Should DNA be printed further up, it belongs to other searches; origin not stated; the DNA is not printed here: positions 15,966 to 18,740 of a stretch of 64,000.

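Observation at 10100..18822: Two paralogous GMC-oxidoreductase + TRAP-transporter modules that have decayed reciprocally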

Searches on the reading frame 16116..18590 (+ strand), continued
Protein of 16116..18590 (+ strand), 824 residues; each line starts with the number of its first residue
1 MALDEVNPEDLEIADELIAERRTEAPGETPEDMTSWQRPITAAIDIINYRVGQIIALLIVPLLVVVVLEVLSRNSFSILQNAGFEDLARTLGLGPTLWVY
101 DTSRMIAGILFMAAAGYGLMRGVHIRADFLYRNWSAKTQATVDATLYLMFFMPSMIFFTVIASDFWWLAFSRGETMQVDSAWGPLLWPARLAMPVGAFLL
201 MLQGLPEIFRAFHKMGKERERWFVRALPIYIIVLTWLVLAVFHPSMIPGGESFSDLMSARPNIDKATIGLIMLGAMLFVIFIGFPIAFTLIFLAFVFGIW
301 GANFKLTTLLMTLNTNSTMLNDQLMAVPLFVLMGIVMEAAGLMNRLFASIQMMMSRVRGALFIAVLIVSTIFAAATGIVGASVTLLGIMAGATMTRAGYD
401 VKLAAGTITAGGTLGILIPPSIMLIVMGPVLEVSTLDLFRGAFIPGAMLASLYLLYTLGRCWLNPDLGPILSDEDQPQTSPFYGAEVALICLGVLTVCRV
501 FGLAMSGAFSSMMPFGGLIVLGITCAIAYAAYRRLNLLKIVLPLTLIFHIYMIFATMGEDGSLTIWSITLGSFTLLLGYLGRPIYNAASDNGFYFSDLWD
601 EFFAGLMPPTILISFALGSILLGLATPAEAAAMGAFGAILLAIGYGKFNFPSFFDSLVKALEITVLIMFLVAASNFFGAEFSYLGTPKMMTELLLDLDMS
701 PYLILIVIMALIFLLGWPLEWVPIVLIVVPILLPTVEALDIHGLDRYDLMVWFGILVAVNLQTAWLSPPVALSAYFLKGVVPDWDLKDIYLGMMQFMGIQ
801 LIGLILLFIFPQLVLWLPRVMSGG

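Call 78: find_encoding_contigs(protein=P0277, flank=10000, max_places=3)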
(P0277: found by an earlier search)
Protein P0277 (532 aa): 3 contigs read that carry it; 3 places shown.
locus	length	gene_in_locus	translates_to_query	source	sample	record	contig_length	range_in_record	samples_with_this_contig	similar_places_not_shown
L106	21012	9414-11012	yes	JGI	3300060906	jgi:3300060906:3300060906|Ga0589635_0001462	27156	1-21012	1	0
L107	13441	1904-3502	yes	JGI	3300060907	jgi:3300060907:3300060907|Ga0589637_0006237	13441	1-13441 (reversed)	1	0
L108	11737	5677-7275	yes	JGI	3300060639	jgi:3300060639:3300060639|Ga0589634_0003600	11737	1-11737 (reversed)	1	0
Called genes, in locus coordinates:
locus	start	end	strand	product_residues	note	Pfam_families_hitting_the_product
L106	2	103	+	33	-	?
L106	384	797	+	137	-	-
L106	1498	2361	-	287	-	PF00582:Usp (faint)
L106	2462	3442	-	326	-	PF16884:ADH_N_2 (weak), PF08240:ADH_N, PF00107:ADH_zinc_N, PF13602:ADH_zinc_N_2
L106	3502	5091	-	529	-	PF01019:G_glu_transpept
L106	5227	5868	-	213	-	PF01243:PNPOx_N, PF10590:PNP_phzG_C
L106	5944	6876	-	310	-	PF20434:BD-FAE (weak), PF07859:Abhydrolase_3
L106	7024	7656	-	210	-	PF00578:AhpC-TSA, PF08534:Redoxin (weak), PF02630:SCO1-SenC, PF13905:Thioredoxin_8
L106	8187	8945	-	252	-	PF09339:HTH_IclR, PF12802:MarR_2 (weak), PF01614:IclR_C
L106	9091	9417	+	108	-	PF01070:FMN_dh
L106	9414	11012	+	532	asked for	PF00732:GMC_oxred_N, PF00890:FAD_binding_2 (faint), PF01266:DAO (faint), PF05199:GMC_oxred_C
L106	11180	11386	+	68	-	PF12728:HTH_17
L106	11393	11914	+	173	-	PF20464:MmeI_N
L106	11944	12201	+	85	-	PF13455:MUG113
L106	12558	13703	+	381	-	PF00211:Guanylate_cyc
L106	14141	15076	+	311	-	PF18864:AbiTii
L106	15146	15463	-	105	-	PF01845:CcdB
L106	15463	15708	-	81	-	PF07362:CcdA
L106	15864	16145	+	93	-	PF03992:ABM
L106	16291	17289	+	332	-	-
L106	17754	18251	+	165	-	-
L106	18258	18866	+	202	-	-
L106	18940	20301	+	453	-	PF01582:TIR (weak), PF08937:ThsB_TIR, PF13676:TIR_2, PF13289:SIR2_2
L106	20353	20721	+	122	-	-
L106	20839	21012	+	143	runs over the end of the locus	-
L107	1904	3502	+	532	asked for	PF00732:GMC_oxred_N, PF00890:FAD_binding_2 (faint), PF01266:DAO (faint), PF05199:GMC_oxred_C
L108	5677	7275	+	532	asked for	PF00732:GMC_oxred_N, PF00890:FAD_binding_2 (faint), PF01266:DAO (faint), PF05199:GMC_oxred_C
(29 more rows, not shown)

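Call 80: find_encoding_contigs(protein=P0059, flank=10000, max_places=1)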
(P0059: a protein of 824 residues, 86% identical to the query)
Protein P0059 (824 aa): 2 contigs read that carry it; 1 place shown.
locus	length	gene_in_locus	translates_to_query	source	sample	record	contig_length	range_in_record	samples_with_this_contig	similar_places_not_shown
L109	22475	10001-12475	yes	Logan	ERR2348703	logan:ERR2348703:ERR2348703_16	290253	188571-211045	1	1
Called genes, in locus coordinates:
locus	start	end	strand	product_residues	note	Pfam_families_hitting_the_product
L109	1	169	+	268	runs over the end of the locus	PF00005:ABC_tran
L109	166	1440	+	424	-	PF00528:BPD_transp_1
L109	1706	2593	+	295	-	PF00126:HTH_1, PF03466:LysR_substrate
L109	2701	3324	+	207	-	PF00258:Flavodoxin_1 (weak), PF03358:FMN_red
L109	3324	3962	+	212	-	PF13462:Thioredoxin_4 (faint), PF13743:Thioredoxin_5, PF01323:DSBA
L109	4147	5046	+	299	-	PF00892:EamA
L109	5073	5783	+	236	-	PF14329:DUF4386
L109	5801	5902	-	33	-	-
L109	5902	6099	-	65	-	-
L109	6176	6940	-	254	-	PF12802:MarR_2, PF12840:HTH_20 (faint), PF09339:HTH_IclR, PF01614:IclR_C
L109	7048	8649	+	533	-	PF00732:GMC_oxred_N, PF00890:FAD_binding_2 (faint), PF01266:DAO (faint), PF05199:GMC_oxred_C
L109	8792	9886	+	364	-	PF03480:DctP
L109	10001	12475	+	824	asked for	PF04290:DctQ, PF06808:DctM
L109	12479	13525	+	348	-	PF03741:TerC, PF04332:DUF475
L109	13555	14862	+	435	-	PF00815:Histidinol_dh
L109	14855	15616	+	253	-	PF00106:adh_short, PF08659:KR, PF13561:adh_short_C2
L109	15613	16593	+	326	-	PF08240:ADH_N, PF16912:Glu_dehyd_C (weak), PF07992:Pyr_redox_2 (weak), PF00107:ADH_zinc_N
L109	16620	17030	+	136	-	PF00582:Usp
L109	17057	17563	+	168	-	PF02776:TPP_enzyme_N (faint)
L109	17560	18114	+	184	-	PF02775:TPP_enzyme_C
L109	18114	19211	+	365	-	PF01070:FMN_dh, PF00478:IMPDH (weak)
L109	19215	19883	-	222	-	PF00392:GntR, PF07729:FCD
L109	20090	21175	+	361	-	PF01408:GFO_IDH_MocA, PF02894:GFO_IDH_MocA_C, PF22725:GFO_IDH_MocA_C3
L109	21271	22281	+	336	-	PF03480:DctP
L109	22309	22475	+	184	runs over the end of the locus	PF04290:DctQ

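Call 81: find_encoding_contigs(protein=P0052, flank=10000, max_places=1)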
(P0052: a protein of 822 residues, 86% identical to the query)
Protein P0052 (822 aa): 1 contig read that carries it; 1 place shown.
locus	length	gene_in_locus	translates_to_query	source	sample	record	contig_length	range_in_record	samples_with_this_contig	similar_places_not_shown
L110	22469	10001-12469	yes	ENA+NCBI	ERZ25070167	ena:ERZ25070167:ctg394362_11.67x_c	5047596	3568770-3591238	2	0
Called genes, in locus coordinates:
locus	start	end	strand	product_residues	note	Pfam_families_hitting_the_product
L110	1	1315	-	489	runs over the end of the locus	PF01970:TctA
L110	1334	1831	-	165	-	PF07331:TctB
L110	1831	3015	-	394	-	PF13412:HTH_24 (weak), PF25213:HVO_A0261_N (weak), PF00480:ROK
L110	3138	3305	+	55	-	-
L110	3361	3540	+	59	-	PF03401:TctC (weak)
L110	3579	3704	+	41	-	-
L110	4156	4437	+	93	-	PF00884:Sulfatase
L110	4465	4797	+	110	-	-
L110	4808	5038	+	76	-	-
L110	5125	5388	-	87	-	-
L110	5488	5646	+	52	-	-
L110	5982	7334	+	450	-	PF00732:GMC_oxred_N, PF05199:GMC_oxred_C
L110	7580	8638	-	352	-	PF00356:LacI, PF00532:Peripla_BP_1, PF13407:Peripla_BP_4, PF13377:Peripla_BP_3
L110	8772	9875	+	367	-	PF03480:DctP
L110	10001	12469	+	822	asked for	PF04290:DctQ, PF06808:DctM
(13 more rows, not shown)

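Call 82: search_protein_families(library=ncbifam, max_evalue=1e-10, proteins=[L109:17057-17560:+, L109:17560-18111:+, L109:18114-19208:+, L109:13555-14859:+, L109:12479-13522:+])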
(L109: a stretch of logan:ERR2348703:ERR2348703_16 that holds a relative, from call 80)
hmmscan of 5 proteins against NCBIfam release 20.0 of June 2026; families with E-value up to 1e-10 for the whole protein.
L109:17057-17560:+ (168 aa): 2 families
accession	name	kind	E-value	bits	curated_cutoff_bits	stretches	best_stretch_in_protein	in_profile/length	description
TIGR03845.1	sulfopyru_alph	equivalog_domain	4.5e-44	150.2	147.95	1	5-162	2-160/160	sulfopyruvate decarboxylase subunit alpha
TIGR03297.1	Ppyr-DeCO2ase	equivalog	1e-21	77.4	312.5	1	16-158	2-151/360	phosphonopyruvate decarboxylase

L109:17560-18111:+ (184 aa): 3 families
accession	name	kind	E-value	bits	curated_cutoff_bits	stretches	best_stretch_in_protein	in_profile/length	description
TIGR03846.1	sulfopy_beta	equivalog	2.3e-71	239.4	221.5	1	3-182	1-181/182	sulfopyruvate decarboxylase subunit beta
NF004813.0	PRK06163.1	equivalog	2.1e-39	135.3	240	1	8-183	21-197/202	hypothetical protein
TIGR03297.1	Ppyr-DeCO2ase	equivalog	2.4e-38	132.1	312.5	1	1-180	171-358/360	phosphonopyruvate decarboxylase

L109:18114-19208:+ (365 aa): 4 families
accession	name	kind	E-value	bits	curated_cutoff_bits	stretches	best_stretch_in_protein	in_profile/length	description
NF008398.0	PRK11197.1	subfamily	9.3e-78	261.6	376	1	6-361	3-367/381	L-lactate dehydrogenase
NF033901.1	L_lactate_LldD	exception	7.1e-68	229.3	550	1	6-360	3-366/377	FMN-dependent L-lactate dehydrogenase LldD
TIGR03966.1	actino_HemFlav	equivalog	1.1e-55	189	470.85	1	9-357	8-365/385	pre-mycofactocin synthase MftD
TIGR02708.1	L_lactate_ox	equivalog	9.4e-45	153.2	645.5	2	243-360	232-349/367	L-lactate oxidase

L109:13555-14859:+ (435 aa): 2 families
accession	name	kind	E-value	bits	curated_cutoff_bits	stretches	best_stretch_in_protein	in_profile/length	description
TIGR00069.1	hisD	equivalog_domain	3.1e-130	434.9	243.8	1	24-419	1-393/393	histidinol dehydrogenase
NF010343.0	PRK13770.1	equivalog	1.5e-67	228.2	647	1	4-419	6-414/416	histidinol dehydrogenase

L109:12479-13522:+ (348 aa): 10 families
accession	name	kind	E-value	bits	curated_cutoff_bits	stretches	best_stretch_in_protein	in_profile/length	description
NF010616.0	PRK14013.2-2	equivalog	6.2e-150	499.6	606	1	3-347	6-349/365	hypothetical protein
NF010620.0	PRK14013.2-6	equivalog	6.5e-145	483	437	1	5-347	2-343/346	hypothetical protein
NF010618.0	PRK14013.2-4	equivalog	3.7e-123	411.1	657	1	8-345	4-340/353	hypothetical protein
NF010617.0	PRK14013.2-3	equivalog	6.7e-120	400.7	613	1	8-345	4-340/350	hypothetical protein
NF010619.0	PRK14013.2-5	subfamily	3.2e-106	355.6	387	1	10-347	4-326/329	hypothetical protein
NF010613.0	PRK14013.1-3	equivalog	1.1e-105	353.6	385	1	9-347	4-353/362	hypothetical protein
NF010614.0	PRK14013.1-4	equivalog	1.4e-100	336.9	495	1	11-347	4-352/357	hypothetical protein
NF010615.0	PRK14013.2-1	equivalog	3.1e-93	312.8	621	1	36-347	22-330/338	hypothetical protein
NF010612.0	PRK14013.1-2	equivalog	1.7e-76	257.6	386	1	39-346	3-303/307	hypothetical protein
TIGR03716.1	R_switched_YkoY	subfamily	2.5e-12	46.9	138.5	0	240-321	105-184/220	integral membrane protein, YkoY family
